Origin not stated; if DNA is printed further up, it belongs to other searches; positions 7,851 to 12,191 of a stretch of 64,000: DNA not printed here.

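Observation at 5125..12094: Single-module NRPS (C-A-T-SDR) in one operon with pabA and a pabB-pabC fusion: candidate orphan 4-aminobenzoate-derived product locus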

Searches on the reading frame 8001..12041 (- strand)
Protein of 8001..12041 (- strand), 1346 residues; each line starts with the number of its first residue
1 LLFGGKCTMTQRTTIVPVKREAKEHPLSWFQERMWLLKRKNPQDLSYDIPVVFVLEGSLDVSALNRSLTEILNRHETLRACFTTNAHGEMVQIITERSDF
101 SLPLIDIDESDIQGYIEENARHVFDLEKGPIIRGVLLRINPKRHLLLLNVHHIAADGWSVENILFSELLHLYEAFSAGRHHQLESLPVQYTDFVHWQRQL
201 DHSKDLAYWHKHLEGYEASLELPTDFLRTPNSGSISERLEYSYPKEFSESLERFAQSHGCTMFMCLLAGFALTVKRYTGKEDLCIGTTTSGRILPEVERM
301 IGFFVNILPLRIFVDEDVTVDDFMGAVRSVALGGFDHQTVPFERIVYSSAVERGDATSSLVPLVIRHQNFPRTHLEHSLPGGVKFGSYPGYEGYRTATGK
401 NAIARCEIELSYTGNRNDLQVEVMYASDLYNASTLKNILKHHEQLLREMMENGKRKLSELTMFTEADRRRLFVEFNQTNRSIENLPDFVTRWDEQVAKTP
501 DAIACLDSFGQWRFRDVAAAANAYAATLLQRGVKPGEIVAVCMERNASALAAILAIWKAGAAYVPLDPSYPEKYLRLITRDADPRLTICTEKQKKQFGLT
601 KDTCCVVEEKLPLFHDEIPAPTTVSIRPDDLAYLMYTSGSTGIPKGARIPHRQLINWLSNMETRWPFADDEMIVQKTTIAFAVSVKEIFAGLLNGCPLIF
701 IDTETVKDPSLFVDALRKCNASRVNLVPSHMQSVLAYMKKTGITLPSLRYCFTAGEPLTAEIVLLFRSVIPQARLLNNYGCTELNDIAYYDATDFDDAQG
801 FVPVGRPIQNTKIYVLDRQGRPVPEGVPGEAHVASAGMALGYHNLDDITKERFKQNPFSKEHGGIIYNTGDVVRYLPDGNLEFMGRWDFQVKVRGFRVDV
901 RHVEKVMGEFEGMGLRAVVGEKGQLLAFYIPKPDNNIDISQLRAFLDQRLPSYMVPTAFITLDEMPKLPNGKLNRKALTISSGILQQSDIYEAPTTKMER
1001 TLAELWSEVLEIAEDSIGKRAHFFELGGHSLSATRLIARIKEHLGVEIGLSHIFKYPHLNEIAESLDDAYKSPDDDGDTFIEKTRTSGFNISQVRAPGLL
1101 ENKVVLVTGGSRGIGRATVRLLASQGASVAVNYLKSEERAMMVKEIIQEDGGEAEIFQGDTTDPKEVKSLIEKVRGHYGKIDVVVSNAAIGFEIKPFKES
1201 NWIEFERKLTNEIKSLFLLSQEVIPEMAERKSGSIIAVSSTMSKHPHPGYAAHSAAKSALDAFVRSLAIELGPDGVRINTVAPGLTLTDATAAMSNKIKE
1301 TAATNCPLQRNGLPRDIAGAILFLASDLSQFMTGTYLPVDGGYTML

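Call 3: search_protein_families(library=pfam, proteins=[window:8001-12041:-])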
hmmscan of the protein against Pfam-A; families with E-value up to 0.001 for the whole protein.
window:8001-12041:- (1346 aa): 10 families
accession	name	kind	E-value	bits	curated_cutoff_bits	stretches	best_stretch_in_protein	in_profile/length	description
PF00668.25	Condensation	-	4e-93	313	30.6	1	23-471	3-455/456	Condensation domain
PF00501.34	AMP-binding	-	5.6e-76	256.2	29.9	1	493-843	2-384/384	AMP-binding enzyme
PF13561.12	adh_short_C2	-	3.8e-62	210.4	27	1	1112-1344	6-236/236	Enoyl-(Acyl carrier protein) reductase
PF00106.31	adh_short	-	1.6e-50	171.7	26.6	1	1103-1296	1-192/195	short chain dehydrogenase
PF00550.31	PP-binding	-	4.2e-17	62.6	20.8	1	1001-1064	2-65/67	Phosphopantetheine attachment site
PF08659.16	KR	-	5.2e-13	49.8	22.6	1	1105-1267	3-163/180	KR domain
PF23441.1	SDR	-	6e-09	36.1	27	1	1161-1342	74-254/258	SDR-like rossmann domain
PF13193.12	AMP-binding_C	-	3.9e-05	24.9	24.5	1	916-972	15-76/76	AMP-binding enzyme C-terminal domain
PF01370.27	Epimerase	-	0.00023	21.1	20.9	1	1105-1189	1-73/240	NAD dependent epimerase/dehydratase family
PF13460.12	NAD_binding_10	-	0.00091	19.6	27.2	0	1109-1250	1-108/184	NAD(P)H-binding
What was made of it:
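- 10629..11975 (-): Condensation domain with an intact HHIAADG motif, of elongation type. Pfam 4e-93 (call 3).
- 8850..9041 (-): Thiolation (carrier) domain, GGHSL, with an invariant Ser. Pfam PP-binding 4e-17 (call 3).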

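Call 4: search_protein_families(library=ncbifam, proteins=[window:8001-12041:-])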
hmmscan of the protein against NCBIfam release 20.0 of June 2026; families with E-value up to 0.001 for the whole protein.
window:8001-12041:- (1346 aa): 332 families (the best 25 are shown)
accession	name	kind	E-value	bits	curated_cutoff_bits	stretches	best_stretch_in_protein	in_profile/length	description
NF004282.0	PRK05691.1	subfamily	4.1e-200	667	4090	1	12-1083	664-1722/4334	non-ribosomal peptide synthase/polyketide synthase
NF047350.1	aureusi_NRPS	equivalog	4.4e-168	561.2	2500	2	420-1069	348-978/2373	aureusimine non-ribosomal peptide synthetase AusA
NF041803.1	NRPS_SolG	exception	4.3e-122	408.7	2200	1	68-1064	155-1153/1163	solanimycin non-ribosomal peptide synthetase SolG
NF038078.1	NRPS_MxcG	equivalog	2.3e-116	389.7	2300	2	420-1074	387-1049/1442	myxochelin non-ribosomal peptide synthetase MxcG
NF007605.2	PRK10252.1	equivalog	7.5e-109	364.9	2400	1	26-1054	5-1029/1292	enterobactin non-ribosomal peptide synthetase EntF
TIGR01733.1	AA-adenyl-dom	subfamily_domain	2.7e-108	362.4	317.4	1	515-913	3-404/409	amino acid adenylation domain-containing protein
TIGR03443.1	alpha_am_amid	equivalog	2.8e-81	273.5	1030.1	3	621-904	407-717/1390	L-aminoadipate-semialdehyde dehydrogenase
NF003417.0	PRK04813.1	subfamily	4.9e-65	220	476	1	487-979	4-500/505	D-alanine--poly(phosphoribitol) ligase subunit DltA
TIGR01734.1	D-ala-DACP-lig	equivalog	1e-62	212.3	559.85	1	489-979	3-499/504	D-alanine--poly(phosphoribitol) ligase subunit DltA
NF005559.1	PRK07231.1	subfamily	5.3e-62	209.5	215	1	1100-1344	2-248/249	glucose 1-dehydrogenase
NF009466.0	PRK12826.1-2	subfamily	1.6e-57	194.8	222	1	1101-1345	2-246/248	3-oxoacyl-ACP reductase FabG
TIGR01830.1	3oxo_ACP_reduc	equivalog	4e-57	193.7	297.75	1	1105-1342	1-237/239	3-oxoacyl-[acyl-carrier-protein] reductase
TIGR03098.1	ligase_PEP_1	hypoth_equivalog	1.3e-55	188.8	592.35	1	495-979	9-515/517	acyl-CoA ligase (AMP-forming), exosortase A system-associated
NF009468.0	PRK12826.1-4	equivalog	2.1e-55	188.2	318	1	1100-1344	5-248/256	SDR family oxidoreductase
NF004791.0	PRK06138.1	equivalog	2.6e-55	187.5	312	1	1100-1344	3-250/252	SDR family oxidoreductase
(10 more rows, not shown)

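Call 5: find_homologous_proteins(query=window:8001-12041:-, max_evalue=1e-50)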
Query window:8001-12041:- (1346 aa): 4581 proteins with E <= 1e-50 among 8000 candidates; the best 120 are listed.
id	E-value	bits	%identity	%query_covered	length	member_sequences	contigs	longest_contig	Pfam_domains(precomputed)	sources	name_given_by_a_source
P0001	0.0e+0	3071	100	99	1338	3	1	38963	PF08659.17,PF00668.26,PF00550.32,PF13561.13,PF00501.35,PF23441.1,PF00106.32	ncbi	ncbi:MAG: amino acid adenylation domain-containing protein [Chitinispirillaceae bacterium]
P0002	0.0e+0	2288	73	99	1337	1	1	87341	PF08659.17,PF00668.26,PF00550.32,PF13561.13,PF00501.35,PF00106.32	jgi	jgi:amino acid adenylation domain-containing protein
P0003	0.0e+0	2284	72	99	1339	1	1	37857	PF08659.17,PF00668.26,PF00550.32,PF13561.13,PF00501.35,PF13193.13,PF00106.32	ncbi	-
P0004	0.0e+0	2247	72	99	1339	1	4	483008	PF08659.17,PF00668.26,PF00550.32,PF13561.13,PF00501.35,PF00106.32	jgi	jgi:amino acid adenylation domain-containing protein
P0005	0.0e+0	2217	71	99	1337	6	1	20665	PF08659.17,PF00668.26,PF00550.32,PF13561.13,PF00501.35,PF00106.32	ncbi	ncbi:MAG: amino acid adenylation domain-containing protein [Chitinispirillaceae bacterium]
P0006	0.0e+0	2211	70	99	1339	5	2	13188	PF08659.17,PF00668.26,PF00550.32,PF13561.13,PF00501.35,PF00106.32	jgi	jgi:amino acid adenylation domain-containing protein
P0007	0.0e+0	2209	70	99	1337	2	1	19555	PF08659.17,PF00668.26,PF00550.32,PF13561.13,PF00501.35,PF00106.32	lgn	-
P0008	0.0e+0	2207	70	99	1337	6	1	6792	PF08659.17,PF00668.26,PF00550.32,PF13561.13,PF00501.35,PF00106.32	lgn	-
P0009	0.0e+0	2206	72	98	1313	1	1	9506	PF08659.17,PF00668.26,PF00550.32,PF13561.13,PF00501.35,PF13193.13,PF00106.32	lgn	-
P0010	0.0e+0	2202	70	99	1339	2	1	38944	PF08659.17,PF00668.26,PF00550.32,PF13561.13,PF00501.35,PF13193.13,PF00106.32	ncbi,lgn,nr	ncbi:MAG: amino acid adenylation domain-containing protein [Chitinispirillaceae bacterium]|nr:amino 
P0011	0.0e+0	2201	70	99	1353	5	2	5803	PF08659.17,PF00668.26,PF00550.32,PF13561.13,PF00501.35,PF00106.32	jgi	-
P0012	0.0e+0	2200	70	99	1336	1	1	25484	PF08659.17,PF00668.26,PF00550.32,PF13561.13,PF00501.35,PF00106.32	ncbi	-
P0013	0.0e+0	2200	70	99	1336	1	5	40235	PF08659.17,PF00668.26,PF00550.32,PF13561.13,PF00501.35,PF00106.32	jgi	-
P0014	0.0e+0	2197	70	99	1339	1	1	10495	PF08659.17,PF00668.26,PF00550.32,PF13561.13,PF00501.35,PF00106.32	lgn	-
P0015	0.0e+0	2192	69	99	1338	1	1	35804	PF08659.17,PF00668.26,PF00550.32,PF13561.13,PF00501.35,PF00106.32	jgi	jgi:amino acid adenylation domain-containing protein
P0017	0.0e+0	2167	69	99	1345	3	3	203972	PF08659.17,PF00668.26,PF00550.32,PF13561.13,PF00501.35,PF00106.32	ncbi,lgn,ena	-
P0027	0.0e+0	1849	59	99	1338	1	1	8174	PF08659.17,PF00668.26,PF00550.32,PF13561.13,PF00501.35,PF00106.32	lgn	-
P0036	0.0e+0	1728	56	99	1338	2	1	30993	PF08659.17,PF00668.26,PF00550.32,PF13561.13,PF00501.35,PF00106.32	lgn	-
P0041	0.0e+0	1683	56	98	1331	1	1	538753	PF08659.17,PF00668.26,PF00550.32,PF13561.13,PF00501.35,PF13193.13,PF00106.32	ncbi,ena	-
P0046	0.0e+0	1651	55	99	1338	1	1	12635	PF08659.17,PF00668.26,PF00550.32,PF13561.13,PF00501.35,PF13193.13,PF00106.32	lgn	-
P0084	0.0e+0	1539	52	99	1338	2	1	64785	PF08659.17,PF00668.26,PF00550.32,PF13561.13,PF00501.35,PF00106.32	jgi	-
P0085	0.0e+0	1538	52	99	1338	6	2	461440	PF08659.17,PF00668.26,PF00550.32,PF13561.13,PF00501.35,PF23441.1,PF00106.32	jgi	jgi:amino acid adenylation domain-containing protein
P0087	0.0e+0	1523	51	99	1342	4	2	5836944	PF08659.17,PF00668.26,PF00550.32,PF13561.13,PF00501.35,PF00106.32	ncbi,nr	ncbi:MAG: amino acid adenylation domain-containing protein [Fibrobacterota bacterium]|nr:amino acid 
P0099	0.0e+0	1490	51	99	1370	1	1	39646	PF08659.17,PF00668.26,PF00550.32,PF13561.13,PF00501.35,PF00106.32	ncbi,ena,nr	ncbi:MAG TPA: amino acid adenylation domain-containing protein [Polyangiaceae bacterium]|nr:amino ac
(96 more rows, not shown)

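Call 12: find_related_loci(query=A1, collection=genome_contigs, flank=10000)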
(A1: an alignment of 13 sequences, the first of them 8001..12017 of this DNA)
Query A1 (1338 aa) in genome_contigs; peptide patterns used: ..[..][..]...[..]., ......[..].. (x = any residue, [..] = any of these).
599 stretches matched a pattern (row limit reached: there are more); 599 encode a relative of the query (tblastn E <= 1e-3); the best 80 are kept; 80 distinct loci.
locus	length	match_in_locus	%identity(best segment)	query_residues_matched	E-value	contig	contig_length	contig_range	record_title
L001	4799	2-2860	69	386-1338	0e+0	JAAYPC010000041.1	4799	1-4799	MAG: Fibrobacter sp. isolate AS22ysBPME_152 15074_AS22, whole genome shotgun sequence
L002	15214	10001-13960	49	6-1334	0e+0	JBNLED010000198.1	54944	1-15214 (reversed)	MAG: Polyangia bacterium isolate C1C2.bin.34.orig k141_2468201, whole genome shotgun sequence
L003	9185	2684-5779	37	15-1049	0e+0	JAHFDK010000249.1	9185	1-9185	MAG: Candidatus Rokuibacteriota bacterium isolate nzgw243 NODE_1757_length_9186_cov_9.878544, whole genome shotgun seque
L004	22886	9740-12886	34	2-1058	0e+0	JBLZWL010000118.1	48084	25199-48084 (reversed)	Corallococcus terminator strain BB12-2 000072F_arrow, whole genome shotgun sequence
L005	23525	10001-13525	36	18-1084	0e+0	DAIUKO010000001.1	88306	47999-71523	MAG TPA_asm: Vicinamibacterales bacterium isolate CTOTU27892 NODE_8_length_88306_cov_8.456731, whole genome shotgun sequ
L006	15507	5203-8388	35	19-1091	0e+0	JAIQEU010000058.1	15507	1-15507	MAG: Terriglobia bacterium isolate SRVP_1 SR-VP_26_10_2019_1_90cm_scaffold_2941, whole genome shotgun sequence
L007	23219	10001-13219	33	18-1087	8e-179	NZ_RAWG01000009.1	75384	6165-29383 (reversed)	Corallococcus sicarius strain CA040B NODE_9_75384_cov_39.3077, whole genome shotgun sequence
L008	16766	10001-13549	35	10-1059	1e-178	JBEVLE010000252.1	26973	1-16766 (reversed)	MAG: Longimicrobiaceae bacterium isolate T4R2BO.9.metabat2 T4R2BO.9.metabat2_k133_2558618, whole genome shotgun sequence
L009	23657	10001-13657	34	18-1059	4e-177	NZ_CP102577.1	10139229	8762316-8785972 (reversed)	Corallococcus exercitus strain SDU142 chromosome, complete genome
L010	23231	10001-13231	33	2-1061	4e-176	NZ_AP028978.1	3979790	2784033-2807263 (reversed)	Xenorhabdus sp. TCT-1 chromosome, complete genome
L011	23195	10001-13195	33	12-1061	3e-176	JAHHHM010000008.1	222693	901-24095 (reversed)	MAG: Microcoleus vaginatus WJT46-NPBG5 scaffold_86_c1, whole genome shotgun sequence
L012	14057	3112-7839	34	2-1063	1e-175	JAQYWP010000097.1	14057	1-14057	MAG: Rhizonema sp. PD38 Dictyo3468_NODE_117_length_14057_cov_8.77875, whole genome shotgun sequence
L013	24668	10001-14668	33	8-1069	5e-175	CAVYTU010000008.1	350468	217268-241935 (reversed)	MAG: uncultured delta proteobacterium isolate MFD05567.bin.2.108 genome assembly, contig: contig_22574, whole genome sho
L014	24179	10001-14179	34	8-1069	0e+0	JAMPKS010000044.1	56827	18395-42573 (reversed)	Microcoleus vaginatus GB1-A2 scaffold_44, whole genome shotgun sequence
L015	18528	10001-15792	33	18-1065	1e-172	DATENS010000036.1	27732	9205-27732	MAG TPA_asm: Pyrinomonadaceae bacterium isolate SMAG_U8975 k141_13830, whole genome shotgun sequence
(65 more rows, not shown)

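Call 13: find_encoding_contigs(protein=P0087, flank=10000, max_places=2)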
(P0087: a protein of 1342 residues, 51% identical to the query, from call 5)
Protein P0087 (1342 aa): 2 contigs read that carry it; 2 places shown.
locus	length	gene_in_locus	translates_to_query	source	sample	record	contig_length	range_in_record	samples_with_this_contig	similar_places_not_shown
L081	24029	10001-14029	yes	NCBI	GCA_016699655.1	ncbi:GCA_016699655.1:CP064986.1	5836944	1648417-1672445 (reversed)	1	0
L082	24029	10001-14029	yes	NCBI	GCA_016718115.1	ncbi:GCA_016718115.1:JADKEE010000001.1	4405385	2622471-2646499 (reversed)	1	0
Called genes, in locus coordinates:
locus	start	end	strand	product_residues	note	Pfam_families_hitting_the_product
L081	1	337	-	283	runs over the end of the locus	PF01670:Glyco_hydro_12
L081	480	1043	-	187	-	PF01209:Ubie_methyltran, PF13489:Methyltransf_23 (weak), PF01135:PCMT (weak), PF13847:Methyltransf_31, PF08241:Methyltransf_11, PF08242:Methyltransf_12 (weak), PF13649:Methyltransf_25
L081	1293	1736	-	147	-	PF12802:MarR_2, PF01047:MarR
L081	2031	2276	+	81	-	PF00550:PP-binding (faint)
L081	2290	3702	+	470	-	PF03062:MBOAT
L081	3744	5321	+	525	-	PF00501:AMP-binding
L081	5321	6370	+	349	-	-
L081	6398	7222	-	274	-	PF05368:NmrA, PF13460:NAD_binding_10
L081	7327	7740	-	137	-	PF02082:Rrf2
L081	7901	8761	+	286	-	-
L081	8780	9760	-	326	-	PF06685:DUF1186, PF02810:SEC-C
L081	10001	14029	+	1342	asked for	PF00668:Condensation, PF00501:AMP-binding, PF00550:PP-binding, PF00106:adh_short, PF08659:KR, PF13561:adh_short_C2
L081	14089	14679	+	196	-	PF00117:GATase, PF07722:Peptidase_C26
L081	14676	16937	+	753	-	PF04715:, PF00425:Chorismate_bind, PF01063:Aminotran_4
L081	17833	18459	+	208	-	PF12740:PETase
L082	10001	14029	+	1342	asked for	PF00668:Condensation, PF00501:AMP-binding, PF00550:PP-binding, PF00106:adh_short, PF08659:KR, PF13561:adh_short_C2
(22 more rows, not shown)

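Call 14: find_encoding_contigs(protein=P0041, flank=10000, max_places=2)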
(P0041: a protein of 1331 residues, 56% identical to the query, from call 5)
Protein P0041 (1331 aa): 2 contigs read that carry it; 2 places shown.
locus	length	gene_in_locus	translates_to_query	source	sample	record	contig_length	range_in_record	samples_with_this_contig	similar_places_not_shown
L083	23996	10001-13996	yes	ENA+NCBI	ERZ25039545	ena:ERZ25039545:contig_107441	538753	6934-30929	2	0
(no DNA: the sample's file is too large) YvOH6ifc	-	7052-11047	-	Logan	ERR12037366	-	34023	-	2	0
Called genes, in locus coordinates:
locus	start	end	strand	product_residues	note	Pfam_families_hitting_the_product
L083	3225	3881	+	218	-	-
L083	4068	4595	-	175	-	PF12675:DUF3795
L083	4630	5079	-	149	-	PF02566:OsmC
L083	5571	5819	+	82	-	-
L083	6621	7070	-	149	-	PF19775:DUF6261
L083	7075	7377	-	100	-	-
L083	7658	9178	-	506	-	PF00801:PKD (faint)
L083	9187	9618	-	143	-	-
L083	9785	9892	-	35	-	-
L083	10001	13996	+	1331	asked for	PF00668:Condensation, PF00501:AMP-binding, PF13193:AMP-binding_C (faint), PF00550:PP-binding, PF00106:adh_short, PF08659:KR, PF13561:adh_short_C2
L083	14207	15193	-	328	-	PF01073:3Beta_HSD, PF01370:Epimerase, PF02719:Polysacc_synt_2 (faint), PF04321:RmlD_sub_bind, PF05368:NmrA, PF13460:NAD_binding_10, PF16363:GDP_Man_Dehyd, PF07993:NAD_binding_4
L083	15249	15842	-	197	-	PF00027:cNMP_binding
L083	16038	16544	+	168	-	PF06172:Cupin_5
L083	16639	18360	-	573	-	PF00884:Sulfatase, PF01676:Metalloenzyme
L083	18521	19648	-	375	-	PF02350:Epimerase_2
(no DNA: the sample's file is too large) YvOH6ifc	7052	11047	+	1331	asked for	PF00668:Condensation, PF00501:AMP-binding, PF13193:AMP-binding_C (faint), PF00550:PP-binding, PF00106:adh_short, PF08659:KR, PF13561:adh_short_C2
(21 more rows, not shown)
